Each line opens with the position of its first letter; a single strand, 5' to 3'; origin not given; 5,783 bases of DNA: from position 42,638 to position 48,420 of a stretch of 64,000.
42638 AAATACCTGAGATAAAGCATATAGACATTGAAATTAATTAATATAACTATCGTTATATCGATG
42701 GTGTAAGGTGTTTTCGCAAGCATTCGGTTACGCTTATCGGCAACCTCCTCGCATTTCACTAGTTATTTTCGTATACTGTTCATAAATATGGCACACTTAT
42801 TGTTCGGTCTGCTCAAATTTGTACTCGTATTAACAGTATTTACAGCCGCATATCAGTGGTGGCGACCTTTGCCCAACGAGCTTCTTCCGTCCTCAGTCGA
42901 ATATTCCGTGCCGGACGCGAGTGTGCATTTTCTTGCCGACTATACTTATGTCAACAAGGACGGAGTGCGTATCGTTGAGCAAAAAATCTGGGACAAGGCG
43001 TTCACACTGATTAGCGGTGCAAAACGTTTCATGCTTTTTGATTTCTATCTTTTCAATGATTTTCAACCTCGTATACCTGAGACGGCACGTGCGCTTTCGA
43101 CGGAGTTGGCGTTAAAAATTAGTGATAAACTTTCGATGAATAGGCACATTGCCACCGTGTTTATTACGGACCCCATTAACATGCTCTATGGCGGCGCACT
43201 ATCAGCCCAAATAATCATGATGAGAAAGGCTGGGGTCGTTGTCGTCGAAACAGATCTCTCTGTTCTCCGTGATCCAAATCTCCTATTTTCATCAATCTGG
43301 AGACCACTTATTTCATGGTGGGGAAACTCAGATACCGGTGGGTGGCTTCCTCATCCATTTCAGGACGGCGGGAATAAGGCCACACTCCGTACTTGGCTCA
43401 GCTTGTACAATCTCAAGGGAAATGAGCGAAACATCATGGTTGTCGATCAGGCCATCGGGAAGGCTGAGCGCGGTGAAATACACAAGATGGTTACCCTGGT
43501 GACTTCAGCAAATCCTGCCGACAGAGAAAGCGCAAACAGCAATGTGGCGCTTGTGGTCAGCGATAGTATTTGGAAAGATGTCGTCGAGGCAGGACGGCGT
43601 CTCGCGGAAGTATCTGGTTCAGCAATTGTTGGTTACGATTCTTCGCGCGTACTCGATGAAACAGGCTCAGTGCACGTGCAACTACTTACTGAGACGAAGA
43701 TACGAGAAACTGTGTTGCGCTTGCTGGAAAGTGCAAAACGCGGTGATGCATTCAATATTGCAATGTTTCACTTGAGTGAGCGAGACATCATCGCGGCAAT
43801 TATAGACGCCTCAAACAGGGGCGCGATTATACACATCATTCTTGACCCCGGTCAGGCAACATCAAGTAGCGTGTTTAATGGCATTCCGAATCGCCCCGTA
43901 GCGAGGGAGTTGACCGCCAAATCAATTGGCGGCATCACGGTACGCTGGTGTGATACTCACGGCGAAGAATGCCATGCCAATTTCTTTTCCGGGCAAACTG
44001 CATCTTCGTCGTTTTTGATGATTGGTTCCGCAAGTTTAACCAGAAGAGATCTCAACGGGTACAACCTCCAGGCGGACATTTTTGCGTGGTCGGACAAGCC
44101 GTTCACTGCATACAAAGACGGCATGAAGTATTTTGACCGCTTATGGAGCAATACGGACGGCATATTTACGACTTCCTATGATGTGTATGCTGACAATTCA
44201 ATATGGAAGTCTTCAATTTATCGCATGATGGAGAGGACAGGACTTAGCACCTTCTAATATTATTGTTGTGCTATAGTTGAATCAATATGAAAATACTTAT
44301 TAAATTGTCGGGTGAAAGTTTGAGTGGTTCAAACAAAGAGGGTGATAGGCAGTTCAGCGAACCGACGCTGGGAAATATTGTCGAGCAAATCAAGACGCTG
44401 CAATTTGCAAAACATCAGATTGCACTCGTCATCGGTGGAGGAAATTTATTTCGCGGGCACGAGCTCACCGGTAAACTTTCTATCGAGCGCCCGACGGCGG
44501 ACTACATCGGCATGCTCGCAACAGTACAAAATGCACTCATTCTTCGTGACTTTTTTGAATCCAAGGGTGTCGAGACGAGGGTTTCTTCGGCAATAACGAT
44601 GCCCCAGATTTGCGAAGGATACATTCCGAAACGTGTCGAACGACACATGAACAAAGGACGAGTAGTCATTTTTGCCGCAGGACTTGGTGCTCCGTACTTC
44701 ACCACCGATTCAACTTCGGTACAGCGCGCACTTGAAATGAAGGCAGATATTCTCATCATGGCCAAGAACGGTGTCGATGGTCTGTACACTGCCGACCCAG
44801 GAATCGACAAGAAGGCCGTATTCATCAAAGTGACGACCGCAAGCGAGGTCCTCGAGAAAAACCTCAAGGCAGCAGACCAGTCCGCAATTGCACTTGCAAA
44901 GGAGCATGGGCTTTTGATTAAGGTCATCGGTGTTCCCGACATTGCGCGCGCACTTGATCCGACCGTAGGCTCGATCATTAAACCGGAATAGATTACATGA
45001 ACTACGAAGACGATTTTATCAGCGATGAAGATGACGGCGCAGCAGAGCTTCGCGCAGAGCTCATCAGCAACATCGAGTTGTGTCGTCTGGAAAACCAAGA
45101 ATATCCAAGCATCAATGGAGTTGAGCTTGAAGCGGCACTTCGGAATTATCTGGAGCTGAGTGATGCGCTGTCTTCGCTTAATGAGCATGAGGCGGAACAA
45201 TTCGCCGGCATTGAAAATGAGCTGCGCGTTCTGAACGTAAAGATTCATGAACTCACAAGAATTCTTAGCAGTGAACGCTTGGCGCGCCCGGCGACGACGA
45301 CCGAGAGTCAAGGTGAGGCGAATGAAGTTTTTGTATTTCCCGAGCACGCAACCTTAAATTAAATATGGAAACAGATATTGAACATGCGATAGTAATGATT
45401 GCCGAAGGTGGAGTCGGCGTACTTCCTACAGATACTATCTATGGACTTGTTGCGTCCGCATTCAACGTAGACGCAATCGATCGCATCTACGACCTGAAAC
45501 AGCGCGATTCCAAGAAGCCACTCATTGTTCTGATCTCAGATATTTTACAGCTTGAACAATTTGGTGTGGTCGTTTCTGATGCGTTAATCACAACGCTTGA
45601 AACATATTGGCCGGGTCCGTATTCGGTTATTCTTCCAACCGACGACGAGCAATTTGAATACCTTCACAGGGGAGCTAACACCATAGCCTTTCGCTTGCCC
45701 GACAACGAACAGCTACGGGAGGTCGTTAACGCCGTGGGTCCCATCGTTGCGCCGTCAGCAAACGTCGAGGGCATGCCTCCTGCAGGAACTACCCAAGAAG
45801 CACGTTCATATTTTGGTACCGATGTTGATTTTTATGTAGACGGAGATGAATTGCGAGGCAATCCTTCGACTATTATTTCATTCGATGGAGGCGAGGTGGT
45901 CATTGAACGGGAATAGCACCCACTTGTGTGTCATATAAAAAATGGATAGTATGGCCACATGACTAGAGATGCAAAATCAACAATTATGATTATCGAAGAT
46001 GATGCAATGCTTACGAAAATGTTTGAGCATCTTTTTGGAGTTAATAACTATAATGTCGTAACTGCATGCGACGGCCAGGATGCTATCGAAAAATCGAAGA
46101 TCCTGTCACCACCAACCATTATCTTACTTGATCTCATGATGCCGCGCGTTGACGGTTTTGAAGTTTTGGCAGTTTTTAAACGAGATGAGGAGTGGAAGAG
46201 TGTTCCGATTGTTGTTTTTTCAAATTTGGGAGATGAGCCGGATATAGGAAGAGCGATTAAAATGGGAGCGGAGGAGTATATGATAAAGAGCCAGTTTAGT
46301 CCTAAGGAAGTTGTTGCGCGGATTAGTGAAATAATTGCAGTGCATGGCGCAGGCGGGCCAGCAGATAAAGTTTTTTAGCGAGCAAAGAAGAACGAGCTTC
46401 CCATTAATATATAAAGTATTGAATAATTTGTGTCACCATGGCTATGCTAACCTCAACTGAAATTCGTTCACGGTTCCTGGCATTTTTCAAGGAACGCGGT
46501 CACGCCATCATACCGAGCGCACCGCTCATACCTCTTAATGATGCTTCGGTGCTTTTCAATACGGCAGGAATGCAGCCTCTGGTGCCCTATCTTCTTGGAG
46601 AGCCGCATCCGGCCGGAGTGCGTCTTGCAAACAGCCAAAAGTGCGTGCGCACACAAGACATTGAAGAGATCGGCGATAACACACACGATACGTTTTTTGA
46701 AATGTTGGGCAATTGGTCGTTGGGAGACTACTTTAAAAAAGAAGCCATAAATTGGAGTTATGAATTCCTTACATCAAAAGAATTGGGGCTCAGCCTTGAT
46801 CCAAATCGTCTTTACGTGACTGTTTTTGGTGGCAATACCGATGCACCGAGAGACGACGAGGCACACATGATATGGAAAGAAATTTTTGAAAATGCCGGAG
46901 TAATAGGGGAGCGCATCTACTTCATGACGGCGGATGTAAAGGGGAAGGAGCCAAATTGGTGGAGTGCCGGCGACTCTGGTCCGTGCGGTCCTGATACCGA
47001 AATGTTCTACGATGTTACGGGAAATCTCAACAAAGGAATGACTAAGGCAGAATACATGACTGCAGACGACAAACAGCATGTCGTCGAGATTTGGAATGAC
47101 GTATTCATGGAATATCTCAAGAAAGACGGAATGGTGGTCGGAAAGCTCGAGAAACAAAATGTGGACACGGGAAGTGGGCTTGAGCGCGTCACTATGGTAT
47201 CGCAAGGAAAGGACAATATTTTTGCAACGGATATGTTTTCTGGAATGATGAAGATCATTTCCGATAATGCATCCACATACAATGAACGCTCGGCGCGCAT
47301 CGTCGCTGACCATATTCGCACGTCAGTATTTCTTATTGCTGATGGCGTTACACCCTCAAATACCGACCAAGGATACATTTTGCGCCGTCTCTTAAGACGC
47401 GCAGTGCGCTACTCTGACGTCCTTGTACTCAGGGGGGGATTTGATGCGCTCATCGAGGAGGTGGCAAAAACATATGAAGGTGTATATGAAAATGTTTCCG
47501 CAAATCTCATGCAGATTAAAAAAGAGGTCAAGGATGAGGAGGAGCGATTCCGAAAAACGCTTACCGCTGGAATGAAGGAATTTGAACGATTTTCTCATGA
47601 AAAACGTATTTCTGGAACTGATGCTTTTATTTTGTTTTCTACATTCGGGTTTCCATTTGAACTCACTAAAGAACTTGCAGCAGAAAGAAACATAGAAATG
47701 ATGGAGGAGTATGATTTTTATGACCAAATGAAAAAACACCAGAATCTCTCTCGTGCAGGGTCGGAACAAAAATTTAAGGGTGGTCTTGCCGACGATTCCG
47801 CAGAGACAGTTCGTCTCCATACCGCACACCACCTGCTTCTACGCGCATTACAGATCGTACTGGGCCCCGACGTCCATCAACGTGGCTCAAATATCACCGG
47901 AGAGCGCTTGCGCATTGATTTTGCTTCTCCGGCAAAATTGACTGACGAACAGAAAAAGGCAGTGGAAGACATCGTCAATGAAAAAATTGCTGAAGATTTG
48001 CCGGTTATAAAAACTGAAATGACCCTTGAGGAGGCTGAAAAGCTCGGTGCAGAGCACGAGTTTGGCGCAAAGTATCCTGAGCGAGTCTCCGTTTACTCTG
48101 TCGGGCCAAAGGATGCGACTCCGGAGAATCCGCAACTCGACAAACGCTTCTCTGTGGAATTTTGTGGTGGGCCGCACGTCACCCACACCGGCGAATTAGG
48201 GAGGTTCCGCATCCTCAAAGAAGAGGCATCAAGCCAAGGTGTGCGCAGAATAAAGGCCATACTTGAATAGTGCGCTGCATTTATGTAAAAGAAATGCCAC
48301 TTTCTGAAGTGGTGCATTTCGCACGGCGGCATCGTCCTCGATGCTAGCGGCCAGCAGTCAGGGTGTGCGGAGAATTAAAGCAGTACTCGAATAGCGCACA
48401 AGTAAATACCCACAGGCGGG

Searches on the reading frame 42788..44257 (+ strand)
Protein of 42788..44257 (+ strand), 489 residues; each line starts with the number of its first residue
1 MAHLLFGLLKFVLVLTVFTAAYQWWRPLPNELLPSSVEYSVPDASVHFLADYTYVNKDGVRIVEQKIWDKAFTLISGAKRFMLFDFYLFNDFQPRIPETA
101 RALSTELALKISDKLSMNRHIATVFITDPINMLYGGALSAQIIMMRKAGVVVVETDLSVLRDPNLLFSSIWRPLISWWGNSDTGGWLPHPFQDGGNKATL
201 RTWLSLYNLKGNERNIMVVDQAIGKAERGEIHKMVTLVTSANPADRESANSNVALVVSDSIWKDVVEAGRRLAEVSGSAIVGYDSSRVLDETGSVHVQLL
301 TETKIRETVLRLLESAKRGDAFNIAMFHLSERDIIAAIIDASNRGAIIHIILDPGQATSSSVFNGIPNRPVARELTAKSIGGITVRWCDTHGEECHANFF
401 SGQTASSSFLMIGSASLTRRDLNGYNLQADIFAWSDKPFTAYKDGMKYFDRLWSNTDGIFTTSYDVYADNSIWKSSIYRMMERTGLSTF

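Call 89: search_protein_families(library=pfam, proteins=[window:42788-44257:+], max_evalue=0.00001)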
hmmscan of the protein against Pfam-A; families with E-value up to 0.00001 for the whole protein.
window:42788-44257:+ (489 aa): 1 family
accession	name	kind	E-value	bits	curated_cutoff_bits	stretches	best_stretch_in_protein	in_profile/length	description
PF13091.12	PLDc_2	-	4.2e-14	53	27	1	310-453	2-132/132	PLD-like domain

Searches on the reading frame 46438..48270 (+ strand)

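Call 89: search_protein_families(library=pfam, proteins=[window:46438-48270:+], max_evalue=0.00001)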
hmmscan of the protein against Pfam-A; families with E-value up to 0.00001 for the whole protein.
window:46438-48270:+ (610 aa): 2 families
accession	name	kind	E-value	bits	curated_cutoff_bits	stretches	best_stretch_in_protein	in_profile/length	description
PF01411.24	tRNA-synt_2c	-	1.9e-121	406.8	30.3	1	8-455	1-443/552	tRNA synthetases class II (A)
PF07973.19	tRNA_SAD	-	5.9e-15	55.4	24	1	550-605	1-43/44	Threonyl and Alanyl tRNA synthetase second additional domain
